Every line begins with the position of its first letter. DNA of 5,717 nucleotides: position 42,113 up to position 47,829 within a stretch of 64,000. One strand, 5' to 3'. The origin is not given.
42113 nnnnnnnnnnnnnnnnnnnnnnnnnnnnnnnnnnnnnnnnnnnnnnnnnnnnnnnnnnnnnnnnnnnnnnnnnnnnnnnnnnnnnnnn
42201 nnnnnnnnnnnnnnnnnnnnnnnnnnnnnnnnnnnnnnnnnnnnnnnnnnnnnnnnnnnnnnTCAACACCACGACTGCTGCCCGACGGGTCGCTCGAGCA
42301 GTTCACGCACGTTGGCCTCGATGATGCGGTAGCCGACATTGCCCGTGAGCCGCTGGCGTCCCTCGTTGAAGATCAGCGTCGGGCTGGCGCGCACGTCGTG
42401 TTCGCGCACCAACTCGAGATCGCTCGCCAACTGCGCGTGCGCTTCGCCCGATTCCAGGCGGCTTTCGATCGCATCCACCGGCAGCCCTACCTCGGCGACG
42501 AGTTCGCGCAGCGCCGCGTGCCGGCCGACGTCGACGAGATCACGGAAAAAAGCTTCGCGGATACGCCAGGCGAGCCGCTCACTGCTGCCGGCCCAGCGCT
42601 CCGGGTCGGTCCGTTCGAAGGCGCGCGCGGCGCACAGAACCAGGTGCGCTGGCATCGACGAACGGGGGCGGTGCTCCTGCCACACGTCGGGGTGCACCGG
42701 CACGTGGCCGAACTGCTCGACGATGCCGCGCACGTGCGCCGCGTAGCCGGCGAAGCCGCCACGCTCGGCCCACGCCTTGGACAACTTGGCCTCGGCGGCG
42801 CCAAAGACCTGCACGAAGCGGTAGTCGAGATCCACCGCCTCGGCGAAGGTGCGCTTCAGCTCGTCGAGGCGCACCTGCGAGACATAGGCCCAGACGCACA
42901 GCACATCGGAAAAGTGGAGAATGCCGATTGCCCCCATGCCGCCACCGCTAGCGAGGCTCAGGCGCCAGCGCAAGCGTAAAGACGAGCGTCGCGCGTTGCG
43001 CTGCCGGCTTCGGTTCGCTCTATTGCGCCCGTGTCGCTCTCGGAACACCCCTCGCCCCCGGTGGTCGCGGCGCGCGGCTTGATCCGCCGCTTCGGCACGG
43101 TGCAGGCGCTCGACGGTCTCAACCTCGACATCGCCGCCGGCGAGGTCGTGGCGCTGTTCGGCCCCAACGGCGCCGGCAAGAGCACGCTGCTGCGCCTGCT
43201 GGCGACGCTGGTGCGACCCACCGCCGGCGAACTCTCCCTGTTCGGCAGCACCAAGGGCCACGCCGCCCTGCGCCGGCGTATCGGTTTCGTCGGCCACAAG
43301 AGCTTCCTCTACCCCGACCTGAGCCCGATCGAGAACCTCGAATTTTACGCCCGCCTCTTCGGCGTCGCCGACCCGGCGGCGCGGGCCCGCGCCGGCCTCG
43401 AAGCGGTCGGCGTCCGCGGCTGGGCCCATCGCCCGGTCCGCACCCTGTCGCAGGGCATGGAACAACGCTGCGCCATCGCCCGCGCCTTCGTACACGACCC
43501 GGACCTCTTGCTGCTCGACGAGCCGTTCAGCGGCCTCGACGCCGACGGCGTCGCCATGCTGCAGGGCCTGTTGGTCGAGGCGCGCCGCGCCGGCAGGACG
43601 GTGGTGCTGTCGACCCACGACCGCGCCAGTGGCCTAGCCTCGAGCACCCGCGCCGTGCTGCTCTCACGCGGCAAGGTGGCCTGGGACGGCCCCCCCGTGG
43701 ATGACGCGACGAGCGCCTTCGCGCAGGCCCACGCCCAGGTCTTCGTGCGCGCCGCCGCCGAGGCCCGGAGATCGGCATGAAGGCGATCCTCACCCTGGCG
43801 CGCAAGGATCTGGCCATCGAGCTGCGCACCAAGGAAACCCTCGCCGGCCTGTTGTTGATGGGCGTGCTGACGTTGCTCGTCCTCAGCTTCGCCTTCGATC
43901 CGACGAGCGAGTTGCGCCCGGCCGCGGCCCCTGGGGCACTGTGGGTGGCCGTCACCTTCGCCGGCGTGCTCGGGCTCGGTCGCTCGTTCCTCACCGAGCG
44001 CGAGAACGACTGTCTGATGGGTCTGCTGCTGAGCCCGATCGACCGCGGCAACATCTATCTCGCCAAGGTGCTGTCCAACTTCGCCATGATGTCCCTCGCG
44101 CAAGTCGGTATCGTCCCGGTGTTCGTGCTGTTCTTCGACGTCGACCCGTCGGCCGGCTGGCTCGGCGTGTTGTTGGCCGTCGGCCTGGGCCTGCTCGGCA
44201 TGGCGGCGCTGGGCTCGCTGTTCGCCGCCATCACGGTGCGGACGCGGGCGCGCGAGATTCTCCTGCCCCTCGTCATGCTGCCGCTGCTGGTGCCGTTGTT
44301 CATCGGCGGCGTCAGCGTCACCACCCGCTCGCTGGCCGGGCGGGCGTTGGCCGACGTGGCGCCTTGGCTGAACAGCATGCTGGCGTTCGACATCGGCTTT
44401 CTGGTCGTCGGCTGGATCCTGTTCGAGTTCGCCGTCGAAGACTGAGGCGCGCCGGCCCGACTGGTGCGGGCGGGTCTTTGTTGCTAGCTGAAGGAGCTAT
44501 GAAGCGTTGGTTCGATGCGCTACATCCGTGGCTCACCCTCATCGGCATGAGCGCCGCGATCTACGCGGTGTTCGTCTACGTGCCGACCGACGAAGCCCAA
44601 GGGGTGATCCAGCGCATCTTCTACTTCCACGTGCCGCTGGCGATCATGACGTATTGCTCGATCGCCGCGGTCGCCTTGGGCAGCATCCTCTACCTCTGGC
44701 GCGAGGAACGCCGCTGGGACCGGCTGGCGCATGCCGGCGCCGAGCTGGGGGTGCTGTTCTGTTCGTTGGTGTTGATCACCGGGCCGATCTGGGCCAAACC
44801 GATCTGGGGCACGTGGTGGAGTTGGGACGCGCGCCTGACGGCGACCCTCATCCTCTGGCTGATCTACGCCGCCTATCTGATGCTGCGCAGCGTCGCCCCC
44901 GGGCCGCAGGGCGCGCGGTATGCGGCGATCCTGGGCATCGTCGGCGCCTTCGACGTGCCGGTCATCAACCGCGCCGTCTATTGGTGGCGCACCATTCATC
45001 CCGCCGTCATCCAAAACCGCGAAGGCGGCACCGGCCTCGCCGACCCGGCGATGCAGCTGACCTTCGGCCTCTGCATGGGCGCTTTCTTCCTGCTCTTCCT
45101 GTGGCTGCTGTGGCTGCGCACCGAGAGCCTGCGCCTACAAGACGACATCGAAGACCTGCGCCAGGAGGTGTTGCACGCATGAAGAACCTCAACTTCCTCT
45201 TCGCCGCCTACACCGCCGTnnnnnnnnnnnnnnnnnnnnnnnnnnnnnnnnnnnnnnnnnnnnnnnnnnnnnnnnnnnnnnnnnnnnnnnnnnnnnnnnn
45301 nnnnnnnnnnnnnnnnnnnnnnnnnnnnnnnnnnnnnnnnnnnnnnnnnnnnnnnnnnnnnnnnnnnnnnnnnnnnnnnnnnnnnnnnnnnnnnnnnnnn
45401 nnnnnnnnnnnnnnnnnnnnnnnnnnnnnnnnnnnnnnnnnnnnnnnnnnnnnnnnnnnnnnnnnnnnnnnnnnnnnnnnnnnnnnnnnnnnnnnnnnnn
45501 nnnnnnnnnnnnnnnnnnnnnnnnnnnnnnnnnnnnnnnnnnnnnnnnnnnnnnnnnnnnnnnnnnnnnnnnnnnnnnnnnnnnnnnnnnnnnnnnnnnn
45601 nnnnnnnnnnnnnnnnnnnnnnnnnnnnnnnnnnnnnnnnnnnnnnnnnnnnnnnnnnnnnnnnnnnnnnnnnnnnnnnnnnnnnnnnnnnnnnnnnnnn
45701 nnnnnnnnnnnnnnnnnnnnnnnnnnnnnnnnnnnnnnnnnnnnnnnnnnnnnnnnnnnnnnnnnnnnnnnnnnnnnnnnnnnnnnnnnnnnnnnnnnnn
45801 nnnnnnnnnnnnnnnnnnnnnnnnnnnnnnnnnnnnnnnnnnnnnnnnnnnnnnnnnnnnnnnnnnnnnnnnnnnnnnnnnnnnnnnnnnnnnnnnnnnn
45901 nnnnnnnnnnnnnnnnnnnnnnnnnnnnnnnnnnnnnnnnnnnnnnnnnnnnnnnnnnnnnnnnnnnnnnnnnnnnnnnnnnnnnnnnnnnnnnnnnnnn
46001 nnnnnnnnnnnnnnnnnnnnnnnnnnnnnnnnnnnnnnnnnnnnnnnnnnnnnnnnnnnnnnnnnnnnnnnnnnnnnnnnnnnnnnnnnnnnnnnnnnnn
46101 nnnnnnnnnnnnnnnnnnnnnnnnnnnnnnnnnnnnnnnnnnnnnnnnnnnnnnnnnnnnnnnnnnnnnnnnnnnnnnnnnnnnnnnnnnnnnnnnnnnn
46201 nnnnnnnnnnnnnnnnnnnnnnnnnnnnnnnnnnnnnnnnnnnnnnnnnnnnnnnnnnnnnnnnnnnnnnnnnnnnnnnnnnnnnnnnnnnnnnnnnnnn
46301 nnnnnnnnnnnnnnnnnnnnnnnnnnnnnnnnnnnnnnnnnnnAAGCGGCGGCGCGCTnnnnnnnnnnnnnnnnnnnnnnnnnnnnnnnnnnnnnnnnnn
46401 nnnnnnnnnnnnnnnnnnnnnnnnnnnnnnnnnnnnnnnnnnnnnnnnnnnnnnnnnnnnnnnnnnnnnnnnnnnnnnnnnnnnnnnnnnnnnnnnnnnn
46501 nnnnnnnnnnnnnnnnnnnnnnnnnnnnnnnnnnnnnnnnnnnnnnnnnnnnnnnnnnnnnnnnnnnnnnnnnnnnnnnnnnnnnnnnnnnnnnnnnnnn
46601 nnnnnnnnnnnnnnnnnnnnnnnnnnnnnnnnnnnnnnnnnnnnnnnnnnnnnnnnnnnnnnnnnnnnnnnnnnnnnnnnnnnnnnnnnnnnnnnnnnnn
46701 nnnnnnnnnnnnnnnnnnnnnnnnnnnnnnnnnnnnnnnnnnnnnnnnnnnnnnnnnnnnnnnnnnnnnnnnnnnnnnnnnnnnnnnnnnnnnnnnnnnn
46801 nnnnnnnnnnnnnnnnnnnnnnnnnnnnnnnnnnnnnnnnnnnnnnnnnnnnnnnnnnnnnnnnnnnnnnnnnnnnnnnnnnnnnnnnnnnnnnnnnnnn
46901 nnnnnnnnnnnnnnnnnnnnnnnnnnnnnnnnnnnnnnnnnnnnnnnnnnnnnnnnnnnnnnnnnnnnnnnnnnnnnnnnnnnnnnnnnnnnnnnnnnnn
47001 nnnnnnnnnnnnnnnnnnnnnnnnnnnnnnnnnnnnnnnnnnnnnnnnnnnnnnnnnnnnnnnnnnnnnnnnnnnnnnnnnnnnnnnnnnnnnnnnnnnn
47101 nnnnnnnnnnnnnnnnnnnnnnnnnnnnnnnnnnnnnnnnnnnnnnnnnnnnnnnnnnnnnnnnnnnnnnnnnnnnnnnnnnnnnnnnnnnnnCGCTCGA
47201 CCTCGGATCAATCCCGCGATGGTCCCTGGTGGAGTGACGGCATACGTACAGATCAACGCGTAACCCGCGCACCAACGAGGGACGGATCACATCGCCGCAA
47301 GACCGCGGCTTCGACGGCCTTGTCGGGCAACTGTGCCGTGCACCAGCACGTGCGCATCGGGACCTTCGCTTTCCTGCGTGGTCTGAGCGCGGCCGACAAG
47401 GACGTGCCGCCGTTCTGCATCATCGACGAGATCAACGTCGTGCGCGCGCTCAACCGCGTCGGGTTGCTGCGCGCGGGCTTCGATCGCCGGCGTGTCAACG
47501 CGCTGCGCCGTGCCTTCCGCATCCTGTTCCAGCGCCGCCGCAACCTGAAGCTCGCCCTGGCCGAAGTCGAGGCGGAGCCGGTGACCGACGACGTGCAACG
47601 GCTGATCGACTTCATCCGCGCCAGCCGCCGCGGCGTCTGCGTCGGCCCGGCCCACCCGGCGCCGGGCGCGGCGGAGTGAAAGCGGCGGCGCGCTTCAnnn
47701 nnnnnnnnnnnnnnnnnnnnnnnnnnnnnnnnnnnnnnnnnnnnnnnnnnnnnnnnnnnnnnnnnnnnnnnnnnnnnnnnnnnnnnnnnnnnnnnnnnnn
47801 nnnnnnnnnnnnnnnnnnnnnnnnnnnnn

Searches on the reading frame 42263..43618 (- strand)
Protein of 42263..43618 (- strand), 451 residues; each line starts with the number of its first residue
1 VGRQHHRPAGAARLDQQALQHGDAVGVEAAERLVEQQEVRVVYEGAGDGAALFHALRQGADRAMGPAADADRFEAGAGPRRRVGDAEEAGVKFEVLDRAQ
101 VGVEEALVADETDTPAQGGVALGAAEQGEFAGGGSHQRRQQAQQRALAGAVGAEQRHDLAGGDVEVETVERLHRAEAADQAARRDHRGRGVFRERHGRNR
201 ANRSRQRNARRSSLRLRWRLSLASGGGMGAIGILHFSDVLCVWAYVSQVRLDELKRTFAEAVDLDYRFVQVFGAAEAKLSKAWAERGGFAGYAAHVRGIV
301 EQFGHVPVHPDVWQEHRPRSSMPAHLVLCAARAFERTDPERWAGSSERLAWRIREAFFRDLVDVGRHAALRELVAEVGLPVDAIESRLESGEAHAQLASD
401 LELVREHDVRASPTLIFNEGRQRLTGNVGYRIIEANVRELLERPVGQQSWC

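Call 48: search_protein_families(library=pfam, max_evalue=0.00001, proteins=[window:42263-43618:-])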
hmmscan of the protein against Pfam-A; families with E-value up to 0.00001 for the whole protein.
window:42263-43618:- (451 aa): 2 families
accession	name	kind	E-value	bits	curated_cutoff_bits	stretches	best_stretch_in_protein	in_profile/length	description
PF01323.26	DSBA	-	5.4e-08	33.3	25.6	1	234-429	3-182/191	DSBA-like thioredoxin domain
PF13743.12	Thioredoxin_5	-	2.3e-06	27.9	27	1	240-419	7-165/186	Thioredoxin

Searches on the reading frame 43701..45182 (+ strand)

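Call 48: search_protein_families(library=pfam, max_evalue=0.00001, proteins=[window:43701-45182:+])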
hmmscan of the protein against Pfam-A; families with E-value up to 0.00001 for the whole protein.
window:43701-45182:+ (493 aa): 1 family
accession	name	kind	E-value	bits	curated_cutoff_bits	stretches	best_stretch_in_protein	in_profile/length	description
PF01578.25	Cytochrom_C_asm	-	6.4e-30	104.8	29.9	1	278-433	38-212/212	Cytochrome C assembly protein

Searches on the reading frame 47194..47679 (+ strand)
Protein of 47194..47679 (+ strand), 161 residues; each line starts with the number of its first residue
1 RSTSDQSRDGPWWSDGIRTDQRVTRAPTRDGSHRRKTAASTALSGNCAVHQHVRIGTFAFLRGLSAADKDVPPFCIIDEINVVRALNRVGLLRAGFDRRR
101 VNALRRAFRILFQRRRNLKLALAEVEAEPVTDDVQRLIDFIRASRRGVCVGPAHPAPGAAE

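Call 68: search_protein_families(library=pfam, max_evalue=0.00001, proteins=[window:47194-47679:+])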
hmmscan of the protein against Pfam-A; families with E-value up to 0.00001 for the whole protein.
window:47194-47679:+ (161 aa): 1 family
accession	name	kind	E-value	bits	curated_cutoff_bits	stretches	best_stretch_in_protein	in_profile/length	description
PF13720.11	Acetyltransf_11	-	6.9e-22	78.1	24.5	1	70-149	1-82/82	Udp N-acetylglucosamine O-acyltransferase; Domain 2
